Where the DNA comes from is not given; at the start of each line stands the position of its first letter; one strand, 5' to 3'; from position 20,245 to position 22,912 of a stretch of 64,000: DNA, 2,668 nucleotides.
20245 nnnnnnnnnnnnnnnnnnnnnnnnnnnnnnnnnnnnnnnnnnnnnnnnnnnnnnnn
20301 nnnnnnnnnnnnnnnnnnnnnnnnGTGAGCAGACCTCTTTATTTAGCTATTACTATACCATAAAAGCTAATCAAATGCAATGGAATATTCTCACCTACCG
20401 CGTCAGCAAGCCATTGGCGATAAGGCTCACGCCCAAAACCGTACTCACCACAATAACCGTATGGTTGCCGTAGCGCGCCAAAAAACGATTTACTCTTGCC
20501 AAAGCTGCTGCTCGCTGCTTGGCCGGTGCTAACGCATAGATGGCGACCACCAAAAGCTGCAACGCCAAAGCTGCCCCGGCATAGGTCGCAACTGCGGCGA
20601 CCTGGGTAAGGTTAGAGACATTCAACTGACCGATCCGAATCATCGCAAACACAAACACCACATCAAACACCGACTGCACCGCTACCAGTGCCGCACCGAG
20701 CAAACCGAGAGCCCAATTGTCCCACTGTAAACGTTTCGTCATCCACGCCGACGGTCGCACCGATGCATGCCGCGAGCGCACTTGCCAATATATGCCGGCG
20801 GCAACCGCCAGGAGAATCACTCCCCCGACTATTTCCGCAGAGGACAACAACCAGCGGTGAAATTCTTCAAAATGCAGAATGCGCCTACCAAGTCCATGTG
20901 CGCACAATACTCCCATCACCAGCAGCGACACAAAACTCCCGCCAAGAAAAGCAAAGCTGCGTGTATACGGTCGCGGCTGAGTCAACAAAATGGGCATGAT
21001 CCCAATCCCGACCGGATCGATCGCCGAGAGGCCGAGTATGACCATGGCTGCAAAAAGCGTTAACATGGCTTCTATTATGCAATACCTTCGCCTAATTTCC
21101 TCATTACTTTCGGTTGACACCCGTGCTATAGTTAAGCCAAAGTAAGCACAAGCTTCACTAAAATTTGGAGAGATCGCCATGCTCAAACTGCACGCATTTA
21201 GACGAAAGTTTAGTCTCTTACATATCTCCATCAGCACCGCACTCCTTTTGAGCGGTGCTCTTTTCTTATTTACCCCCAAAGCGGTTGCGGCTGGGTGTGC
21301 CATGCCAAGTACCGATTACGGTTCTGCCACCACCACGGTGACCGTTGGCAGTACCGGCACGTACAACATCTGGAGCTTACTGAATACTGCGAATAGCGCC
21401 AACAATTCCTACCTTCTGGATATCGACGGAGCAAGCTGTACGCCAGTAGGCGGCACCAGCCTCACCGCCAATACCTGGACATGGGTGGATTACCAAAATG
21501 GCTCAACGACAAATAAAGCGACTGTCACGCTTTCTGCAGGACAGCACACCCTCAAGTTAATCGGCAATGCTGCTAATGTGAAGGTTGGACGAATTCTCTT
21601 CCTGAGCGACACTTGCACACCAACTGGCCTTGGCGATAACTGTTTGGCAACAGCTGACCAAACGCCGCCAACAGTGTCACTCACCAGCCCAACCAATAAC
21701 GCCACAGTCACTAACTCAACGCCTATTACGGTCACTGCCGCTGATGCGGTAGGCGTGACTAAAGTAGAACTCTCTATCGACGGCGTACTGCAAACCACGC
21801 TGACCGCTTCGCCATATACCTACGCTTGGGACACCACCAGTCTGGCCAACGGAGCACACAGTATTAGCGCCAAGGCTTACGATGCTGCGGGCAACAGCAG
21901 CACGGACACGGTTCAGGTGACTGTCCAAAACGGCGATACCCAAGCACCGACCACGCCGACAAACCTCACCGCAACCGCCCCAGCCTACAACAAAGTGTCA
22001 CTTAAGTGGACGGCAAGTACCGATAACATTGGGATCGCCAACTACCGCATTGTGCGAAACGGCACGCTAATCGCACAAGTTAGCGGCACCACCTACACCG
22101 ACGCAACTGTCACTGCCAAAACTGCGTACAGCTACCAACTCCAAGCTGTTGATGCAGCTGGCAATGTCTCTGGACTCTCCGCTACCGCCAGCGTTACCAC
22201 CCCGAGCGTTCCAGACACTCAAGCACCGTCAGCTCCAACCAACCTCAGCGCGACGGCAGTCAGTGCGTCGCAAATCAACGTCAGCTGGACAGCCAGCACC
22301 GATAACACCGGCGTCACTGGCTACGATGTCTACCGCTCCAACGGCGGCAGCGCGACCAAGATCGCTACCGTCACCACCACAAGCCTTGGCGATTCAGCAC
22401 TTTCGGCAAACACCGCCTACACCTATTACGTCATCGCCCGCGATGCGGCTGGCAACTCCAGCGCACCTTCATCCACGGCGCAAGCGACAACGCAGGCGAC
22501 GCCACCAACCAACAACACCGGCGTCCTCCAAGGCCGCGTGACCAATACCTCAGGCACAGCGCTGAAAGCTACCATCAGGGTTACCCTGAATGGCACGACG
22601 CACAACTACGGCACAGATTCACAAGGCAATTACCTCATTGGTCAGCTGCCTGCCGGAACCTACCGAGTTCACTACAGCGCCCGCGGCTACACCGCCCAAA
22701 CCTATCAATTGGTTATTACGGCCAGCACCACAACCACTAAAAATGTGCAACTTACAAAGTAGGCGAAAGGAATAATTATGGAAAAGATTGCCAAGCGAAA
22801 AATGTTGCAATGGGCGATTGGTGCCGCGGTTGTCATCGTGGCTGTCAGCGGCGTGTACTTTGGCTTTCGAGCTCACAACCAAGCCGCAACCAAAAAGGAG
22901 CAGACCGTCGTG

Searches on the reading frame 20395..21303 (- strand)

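Call 4: search_protein_families(library=pfam, proteins=[window:20395-21303:-], max_evalue=0.01)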
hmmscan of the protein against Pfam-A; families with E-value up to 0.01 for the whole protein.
window:20395-21303:- (302 aa): 1 family
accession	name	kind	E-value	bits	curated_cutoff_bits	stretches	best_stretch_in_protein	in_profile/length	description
PF11139.14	SfLAP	-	2.6e-24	86.3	35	1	93-299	8-212/213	Sap, sulfolipid-1-addressing protein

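Call 5: search_protein_families(library=ncbifam, proteins=[window:20395-21303:-], max_evalue=1)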
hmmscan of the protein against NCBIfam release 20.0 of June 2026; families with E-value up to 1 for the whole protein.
window:20395-21303:- (302 aa): 0 families

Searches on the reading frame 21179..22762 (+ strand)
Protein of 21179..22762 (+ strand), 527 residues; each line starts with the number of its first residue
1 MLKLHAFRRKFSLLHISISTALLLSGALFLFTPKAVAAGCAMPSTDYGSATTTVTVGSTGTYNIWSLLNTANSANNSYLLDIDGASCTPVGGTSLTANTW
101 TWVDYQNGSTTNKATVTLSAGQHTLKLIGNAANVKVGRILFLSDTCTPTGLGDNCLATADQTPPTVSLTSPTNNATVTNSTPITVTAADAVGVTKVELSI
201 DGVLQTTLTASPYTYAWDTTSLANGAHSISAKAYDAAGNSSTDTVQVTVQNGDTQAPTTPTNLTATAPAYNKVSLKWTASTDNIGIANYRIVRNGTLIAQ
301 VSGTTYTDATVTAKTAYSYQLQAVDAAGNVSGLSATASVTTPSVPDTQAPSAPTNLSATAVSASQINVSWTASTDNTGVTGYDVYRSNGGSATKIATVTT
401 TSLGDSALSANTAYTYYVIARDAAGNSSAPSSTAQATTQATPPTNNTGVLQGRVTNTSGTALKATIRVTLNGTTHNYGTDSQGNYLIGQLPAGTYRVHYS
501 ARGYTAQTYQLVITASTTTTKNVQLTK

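Call 4: search_protein_families(library=pfam, proteins=[window:21179-22762:+], max_evalue=0.01)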
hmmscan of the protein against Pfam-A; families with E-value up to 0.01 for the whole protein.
window:21179-22762:+ (527 aa): 11 families
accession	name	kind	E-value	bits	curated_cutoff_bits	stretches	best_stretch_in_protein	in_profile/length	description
PF17957.7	Big_7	-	1.3e-20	74.2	24.1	1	164-231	1-70/70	Bacterial Ig domain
PF00041.27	fn3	-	2e-14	54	25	2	351-434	1-81/84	Fibronectin type III domain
PF13620.12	CarboxypepD_reg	-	4.7e-13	49.7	32.3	1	450-526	2-82/82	Carboxypeptidase regulatory-like domain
PF13715.12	CarbopepD_reg_2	-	3.2e-08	33.9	32.2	1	451-525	2-76/88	CarboxypepD_reg-like domain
PF19077.6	Big_13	-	0.00011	23.1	27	1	172-249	20-100/102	Bacterial Ig-like domain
PF25788.1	Ig_Rha78A_N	-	0.00017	22.3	27.4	0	360-438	14-101/105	Rha78A-like, N-terminal immunoglobulin domain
PF06832.18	BiPBP_C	-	0.00025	21.3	26.8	0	157-246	3-89/90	Penicillin-Binding Protein C-terminus Family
PF09430.16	EMC7_beta-sandw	-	0.00039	21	26.6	1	462-522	6-67/122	ER membrane protein complex subunit 7, beta-sandwich domain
PF18370.7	RGI_lyase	-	0.00043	21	27.8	0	364-428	17-80/86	Rhamnogalacturonan I lyases beta-sheet domain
PF17829.7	GH115_C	-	0.0057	16.9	24.1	1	58-152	66-169/172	Glycosyl hydrolase family 115 C-terminal domain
PF13750.12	Big_3_3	-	0.0095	16.1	27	0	213-259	3-48/157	Bacterial Ig-like domain (group 3)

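Call 5: search_protein_families(library=ncbifam, proteins=[window:21179-22762:+], max_evalue=1)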
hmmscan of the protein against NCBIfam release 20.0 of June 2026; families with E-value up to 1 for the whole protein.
window:21179-22762:+ (527 aa): 7 families
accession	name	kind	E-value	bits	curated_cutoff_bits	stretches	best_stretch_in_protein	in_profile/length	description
NF041611.1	exoglucan_CbhB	equivalog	1.2e-45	156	1950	1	248-503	697-949/997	exoglucanase CbhB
NF047446.1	barrel_OmpL47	domain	2.3e-07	31.2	40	2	178-249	3-68/68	OmpL47-type beta-barrel domain-containing protein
NF045522.1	MXAN_2561_fam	equivalog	6.8e-06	25.8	150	2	346-438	165-258/304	MXAN_2561 family MXYO-CTERM-anchored protein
TIGR03733.1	lanti_perm_MutG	subfamily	0.0062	16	117.2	1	3-104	87-188/248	lantibiotic immunity ABC transporter MutG family permease subunit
NF033510.3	Ca_tandemer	repeat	0.0088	16.4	50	1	158-241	5-96/96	Ca2+-stabilized repeat-containing adhesin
NF010457.0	PRK13883.1-4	subfamily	0.0095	15.9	160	1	411-498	19-108/137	conjugal transfer protein TrbH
TIGR00247.1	TIGR00247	hypoth_equivalog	0.21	10.6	103.4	1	380-421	279-320/347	endolytic transglycosylase MltG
